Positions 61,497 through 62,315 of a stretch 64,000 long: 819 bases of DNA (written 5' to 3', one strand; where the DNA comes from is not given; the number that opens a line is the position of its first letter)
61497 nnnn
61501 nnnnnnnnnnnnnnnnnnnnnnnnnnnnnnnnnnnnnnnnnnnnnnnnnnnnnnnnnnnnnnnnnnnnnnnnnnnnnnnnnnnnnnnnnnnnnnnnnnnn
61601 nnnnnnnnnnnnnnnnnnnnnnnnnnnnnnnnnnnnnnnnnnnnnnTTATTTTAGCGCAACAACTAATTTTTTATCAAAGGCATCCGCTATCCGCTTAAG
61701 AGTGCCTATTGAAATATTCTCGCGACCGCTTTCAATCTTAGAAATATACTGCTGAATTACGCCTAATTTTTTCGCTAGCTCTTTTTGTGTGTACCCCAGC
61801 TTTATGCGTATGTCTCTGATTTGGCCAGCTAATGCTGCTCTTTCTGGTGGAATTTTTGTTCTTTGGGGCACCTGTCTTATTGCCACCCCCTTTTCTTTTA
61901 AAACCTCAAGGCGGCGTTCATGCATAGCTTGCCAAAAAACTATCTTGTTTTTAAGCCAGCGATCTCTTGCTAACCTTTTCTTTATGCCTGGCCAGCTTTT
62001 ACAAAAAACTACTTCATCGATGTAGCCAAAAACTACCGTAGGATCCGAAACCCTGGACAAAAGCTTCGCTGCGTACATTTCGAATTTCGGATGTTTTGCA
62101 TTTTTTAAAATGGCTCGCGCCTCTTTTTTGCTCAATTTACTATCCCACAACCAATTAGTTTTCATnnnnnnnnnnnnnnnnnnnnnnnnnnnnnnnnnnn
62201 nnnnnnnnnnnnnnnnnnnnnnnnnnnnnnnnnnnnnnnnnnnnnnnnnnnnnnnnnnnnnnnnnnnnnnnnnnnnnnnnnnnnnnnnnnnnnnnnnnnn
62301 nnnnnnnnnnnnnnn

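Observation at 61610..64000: AbiEii-like nucleotidyltransferase + HTH cassette bracketed by identical 20-bp perfect palindromes, next to a tyrosine integrase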

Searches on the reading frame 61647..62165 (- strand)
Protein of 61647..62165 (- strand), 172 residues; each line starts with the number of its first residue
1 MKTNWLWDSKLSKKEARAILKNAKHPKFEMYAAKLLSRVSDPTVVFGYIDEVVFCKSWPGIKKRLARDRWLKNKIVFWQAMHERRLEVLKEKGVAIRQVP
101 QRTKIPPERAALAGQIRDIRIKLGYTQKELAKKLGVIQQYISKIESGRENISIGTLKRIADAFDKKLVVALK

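Call 5: search_protein_families(library=pfam, proteins=[window:61647-62165:-], max_evalue=0.1)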
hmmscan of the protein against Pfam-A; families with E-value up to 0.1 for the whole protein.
window:61647-62165:- (172 aa): 12 families
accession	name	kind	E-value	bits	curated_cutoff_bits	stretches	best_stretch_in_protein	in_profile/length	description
PF01381.28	HTH_3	-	2.7e-17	63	23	1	116-167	1-52/55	Helix-turn-helix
PF13560.12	HTH_31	-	6.9e-10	39.5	27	1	111-163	1-54/64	Helix-turn-helix domain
PF12844.13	HTH_19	-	3.2e-09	37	30.2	1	116-163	4-51/64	Helix-turn-helix domain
PF13443.12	HTH_26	-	2.2e-06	28.2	22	1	116-164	2-51/63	Cro/C1-type HTH DNA-binding domain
PF13413.12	HTH_25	-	6.6e-05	23.1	24.6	1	116-148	2-34/62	Helix-turn-helix domain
PF13744.12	HTH_37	-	7.7e-05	22.9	27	1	109-169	16-77/80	Helix-turn-helix domain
PF17762.8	HTH_ParB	-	0.0034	17.9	22.6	0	116-142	12-38/102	ParB HTH domain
PF00157.23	Pou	-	0.0048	17.3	27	1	110-137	7-34/72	Pou domain - N-terminal to homeobox domain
PF04545.22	Sigma70_r4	-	0.019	14.9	24.1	0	124-146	20-42/50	Sigma-70, region 4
PF21694.2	DNA_pol3_delta_C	-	0.034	14.6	27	0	122-161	55-94/121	DNA polymerase III delta subunit, C-terminal domain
PF04304.18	DUF454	-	0.04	14.4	35.1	1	42-81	25-64/115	Protein of unknown function (DUF454)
PF15943.11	YdaS_toxin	-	0.046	14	30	0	127-154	11-38/65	Bacterial toxin YdaS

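Call 6: search_protein_families(library=padloc, proteins=[window:61647-62165:-], max_evalue=0.1)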
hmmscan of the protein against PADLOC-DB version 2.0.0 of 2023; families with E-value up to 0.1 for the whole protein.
window:61647-62165:- (172 aa): 25 families
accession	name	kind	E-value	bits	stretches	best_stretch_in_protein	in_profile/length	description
PDLC02926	HTH_VI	-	3.3e-14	50.9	1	115-164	5-54/92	-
PDLC04142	capH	-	7.8e-09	34.5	1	112-167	7-62/103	capH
PDLC03665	Control_protein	-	1.8e-08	32.5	1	112-163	9-61/77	control protein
PDLC04760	PDC-M64C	-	3.1e-08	31.9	1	108-169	23-84/93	-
PDLC03953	RmrA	-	9.9e-07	26.3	1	112-164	6-58/373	-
PDLC03952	RmrA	-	1.6e-06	25.3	1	97-165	7-76/395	-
PDLC04775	PDC-M69A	-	2.2e-06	26.2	1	122-164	18-60/113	-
PDLC03947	RmrA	-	2.2e-06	24.8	1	109-163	9-63/383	-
PDLC04759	PDC-M64B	-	3e-06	25.3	1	110-160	25-75/135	-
PDLC03954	RmrA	-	1.2e-05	22.5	1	115-164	14-63/380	-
PDLC04762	PDC-M64C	-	1.9e-05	22.6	1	114-167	30-83/97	-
PDLC03668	Control_protein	-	3.2e-05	22.4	1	116-164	13-61/79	control protein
PDLC03949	RmrA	-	4.7e-05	20.4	1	120-164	11-55/363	-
PDLC03944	RmrA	-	0.00015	19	1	116-162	11-57/384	-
PDLC04758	PDC-M64B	-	0.00042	18.8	1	110-168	29-87/123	-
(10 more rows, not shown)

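Call 9: search_protein_families(library=ncbifam, proteins=[window:61647-62165:-], max_evalue=0.1)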
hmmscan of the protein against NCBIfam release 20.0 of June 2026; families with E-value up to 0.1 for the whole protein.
window:61647-62165:- (172 aa): 25 families
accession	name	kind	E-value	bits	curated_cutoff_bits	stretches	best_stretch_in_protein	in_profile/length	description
TIGR03070.1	couple_hipB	subfamily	3.3e-12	46.2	71.65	1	112-164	3-55/58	type II toxin-antitoxin system Y4mF family antitoxin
NF006015.0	PRK08154.1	subfamily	2.1e-11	43.6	204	1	108-168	27-87/314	anaerobic benzoate catabolism transcriptional regulator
NF047948.1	male_kill_WMK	equivalog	4.1e-10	39.6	300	1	111-163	5-57/300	WO male-killing family protein Wmk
TIGR02612.1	mob_myst_A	hypoth_equivalog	3.4e-08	33.5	122.6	1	109-171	23-87/150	mobile mystery protein A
NF007271.0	PRK09726.1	equivalog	7.9e-08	32.2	79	1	111-166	12-67/88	type II toxin-antitoxin system antitoxin HipB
NF041951.1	phage_RstR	subfamily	4.7e-07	30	80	1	113-163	4-54/108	RstR family transcriptional repressor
TIGR03830.1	CxxCG_CxxCG_HTH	subfamily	2.1e-06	27.5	61.8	1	112-152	65-106/127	type II TA system antitoxin MqsA family protein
TIGR00270.2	TIGR00270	equivalog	5.4e-05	23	110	1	114-168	78-132/159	multiprotein bridging factor aMBF1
TIGR02607.1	antidote_HigA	equivalog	6e-05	22.8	47.7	1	122-166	18-62/81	HigA family addiction module antitoxin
NF046032.1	TransRegSlrRBacil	equivalog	0.00013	22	250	1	116-166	6-57/149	HTH-type transcriptional regulator SlrR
NF003162.0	PRK04140.1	equivalog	0.00019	20.5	263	1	115-169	130-184/317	transcriptional regulator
NF010465.0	PRK13890.1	equivalog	0.00075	19.6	96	1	124-170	18-64/121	conjugal transfer protein TrbA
NF007408.0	PRK09943.1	equivalog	0.00089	18.9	211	1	112-166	8-62/185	HTH-type transcriptional regulator PuuR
NF041677.1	trans_regClgR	equivalog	0.0011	19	170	1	113-167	10-64/113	transcriptional regulator ClgR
NF038310.1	lysogeny_AimR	equivalog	0.0013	17.8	70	1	122-165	7-50/365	AimR family lysis-lysogeny pheromone receptor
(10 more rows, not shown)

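Call 12: find_homologous_proteins(query=window:61647-62165:-)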
Query window:61647-62165:- (172 aa): 287 proteins with E <= 0.001 among 491 candidates; the best 120 are listed.
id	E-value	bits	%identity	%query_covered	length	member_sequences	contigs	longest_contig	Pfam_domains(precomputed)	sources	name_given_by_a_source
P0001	5.6e-106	370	100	99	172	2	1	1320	PF12844.14,PF01381.29,PF13560.13,PF13443.13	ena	-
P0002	1.3e-70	255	67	100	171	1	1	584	PF13744.13,PF12844.14,PF01381.29,PF13560.13,PF13443.13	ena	-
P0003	1.4e-70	255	68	99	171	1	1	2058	PF13744.13,PF12844.14,PF01381.29,PF13560.13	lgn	-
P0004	1.2e-69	252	66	100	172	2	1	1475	PF13744.13,PF12844.14,PF01381.29,PF13560.13,PF13443.13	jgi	-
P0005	1.2e-69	251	65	100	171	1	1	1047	PF13744.13,PF12844.14,PF01381.29,PF13560.13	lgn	-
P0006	1.4e-69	251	66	100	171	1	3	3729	PF13744.13,PF12844.14,PF01381.29,PF13560.13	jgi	-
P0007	1.9e-69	251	64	100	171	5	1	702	PF13744.13,PF12844.14,PF01381.29,PF13560.13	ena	-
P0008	2.1e-69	251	67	100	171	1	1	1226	PF13744.13,PF12844.14,PF01381.29,PF13560.13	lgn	-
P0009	4.0e-69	250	64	100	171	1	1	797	PF13744.13,PF12844.14,PF01381.29,PF13560.13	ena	-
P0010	1.1e-68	248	66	99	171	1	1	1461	PF13744.13,PF12844.14,PF01381.29,PF13560.13,PF13443.13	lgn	-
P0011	1.9e-68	248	63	99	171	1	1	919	PF13744.13,PF12844.14,PF01381.29,PF13560.13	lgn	-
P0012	2.1e-68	247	65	99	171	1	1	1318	PF13744.13,PF12844.14,PF01381.29,PF13560.13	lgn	-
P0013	2.3e-68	247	62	100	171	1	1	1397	PF13744.13,PF12844.14,PF01381.29,PF13560.13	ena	-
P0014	2.5e-68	247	64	100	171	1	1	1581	PF12844.14,PF01381.29,PF13560.13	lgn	-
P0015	2.7e-68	247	65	100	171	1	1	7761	PF13744.13,PF12844.14,PF01381.29,PF13560.13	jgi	-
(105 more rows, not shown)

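Call 32: search_solved_structures(query=window:61647-62165:-, max_evalue=1)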
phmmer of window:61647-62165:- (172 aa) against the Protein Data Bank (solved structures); distinct sequences matched with E-value up to 1: 48.
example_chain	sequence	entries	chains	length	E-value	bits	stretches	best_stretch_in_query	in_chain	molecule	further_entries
8tac_A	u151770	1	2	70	7.3e-06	29.4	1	110-161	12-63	DBP48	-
3vk0_A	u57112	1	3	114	1.1e-05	28.9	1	108-163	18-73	Transcriptional regulator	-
3kxa_A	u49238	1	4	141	4.9e-05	26.7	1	116-163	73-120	Putative uncharacterized protein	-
4yg4_A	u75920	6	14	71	5e-05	26.7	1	111-165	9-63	Antitoxin HipB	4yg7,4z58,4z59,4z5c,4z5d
4yg1_A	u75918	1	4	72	5.2e-05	26.6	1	111-165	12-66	Antitoxin HipB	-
4z5h_A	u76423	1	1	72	7.1e-05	26.2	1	111-165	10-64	Antitoxin HipB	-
2wiu_B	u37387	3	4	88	8.8e-05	25.9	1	111-165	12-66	HTH-TYPE TRANSCRIPTIONAL REGULATOR HIPB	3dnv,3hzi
5k98_B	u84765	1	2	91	9.5e-05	25.8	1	111-165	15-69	Antitoxin HipB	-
2b5a_A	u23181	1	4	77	0.00028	24.2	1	115-164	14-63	C.BclI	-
3f51_A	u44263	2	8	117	0.00041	23.7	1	97-163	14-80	Clp gene regulator (ClgR)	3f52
1sq8_A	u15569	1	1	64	0.00044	23.6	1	114-149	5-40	dh434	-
1r63_A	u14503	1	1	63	0.00091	22.6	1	112-149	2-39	REPRESSOR PROTEIN FROM BACTERIOPHAGE 434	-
1per_L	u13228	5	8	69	0.0011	22.3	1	112-149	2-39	PROTEIN (434 REPRESSOR) | 434 REPRESSOR | REPRESSOR PROTEIN CI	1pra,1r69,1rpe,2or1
6jq1_A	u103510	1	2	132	0.0012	22.2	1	113-164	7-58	Transcriptional regulator, XRE family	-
9sf2_A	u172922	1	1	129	0.0013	22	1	117-164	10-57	Transcriptional regulator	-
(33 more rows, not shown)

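Call 41: find_encoding_contigs(protein=P0001, flank=3000, max_places=10)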
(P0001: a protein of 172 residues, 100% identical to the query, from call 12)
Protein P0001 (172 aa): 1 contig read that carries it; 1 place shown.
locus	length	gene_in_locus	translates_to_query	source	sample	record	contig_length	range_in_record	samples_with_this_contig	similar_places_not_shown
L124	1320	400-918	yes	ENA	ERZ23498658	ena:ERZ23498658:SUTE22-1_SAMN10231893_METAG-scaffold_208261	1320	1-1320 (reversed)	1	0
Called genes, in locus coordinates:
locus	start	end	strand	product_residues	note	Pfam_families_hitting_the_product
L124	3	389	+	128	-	?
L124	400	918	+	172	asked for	PF13560:HTH_31, PF01381:HTH_3, PF12844:HTH_19, PF13443:HTH_26 (weak)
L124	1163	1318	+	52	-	?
